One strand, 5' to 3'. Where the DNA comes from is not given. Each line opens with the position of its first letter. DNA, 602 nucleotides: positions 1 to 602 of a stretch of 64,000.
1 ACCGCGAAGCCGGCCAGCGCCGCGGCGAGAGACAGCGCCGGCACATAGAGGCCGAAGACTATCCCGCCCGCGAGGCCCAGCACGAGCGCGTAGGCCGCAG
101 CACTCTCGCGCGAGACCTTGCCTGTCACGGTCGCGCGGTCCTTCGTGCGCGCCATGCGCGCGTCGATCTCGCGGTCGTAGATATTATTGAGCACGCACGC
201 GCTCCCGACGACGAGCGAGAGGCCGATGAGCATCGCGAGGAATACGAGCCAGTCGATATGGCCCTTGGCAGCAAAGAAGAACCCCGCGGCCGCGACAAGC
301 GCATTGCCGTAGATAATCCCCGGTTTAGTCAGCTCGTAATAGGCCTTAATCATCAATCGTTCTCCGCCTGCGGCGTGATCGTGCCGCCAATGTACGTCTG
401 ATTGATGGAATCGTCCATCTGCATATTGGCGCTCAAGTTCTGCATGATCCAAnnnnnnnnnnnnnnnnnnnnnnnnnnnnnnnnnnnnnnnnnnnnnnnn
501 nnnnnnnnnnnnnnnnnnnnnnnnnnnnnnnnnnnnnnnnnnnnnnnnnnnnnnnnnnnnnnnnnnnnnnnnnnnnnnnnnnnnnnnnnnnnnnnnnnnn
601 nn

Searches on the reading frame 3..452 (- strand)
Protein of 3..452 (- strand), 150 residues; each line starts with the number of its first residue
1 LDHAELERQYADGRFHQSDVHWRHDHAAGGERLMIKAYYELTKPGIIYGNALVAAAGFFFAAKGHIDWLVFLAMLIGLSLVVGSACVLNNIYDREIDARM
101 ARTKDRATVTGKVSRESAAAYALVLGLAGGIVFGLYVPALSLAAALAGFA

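Call 66: search_protein_families(library=pfam, proteins=[window:3-452:-], max_evalue=0.001)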
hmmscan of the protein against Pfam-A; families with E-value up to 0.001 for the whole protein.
window:3-452:- (150 aa): 2 families
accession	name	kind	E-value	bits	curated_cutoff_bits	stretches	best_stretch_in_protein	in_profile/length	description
PF01040.23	UbiA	-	2.3e-24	86.5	34.2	1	52-149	3-99/250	UbiA prenyltransferase family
PF19862.4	DUF6336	-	0.00066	20.4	25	1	51-133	23-106/128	Family of unknown function (DUF6336)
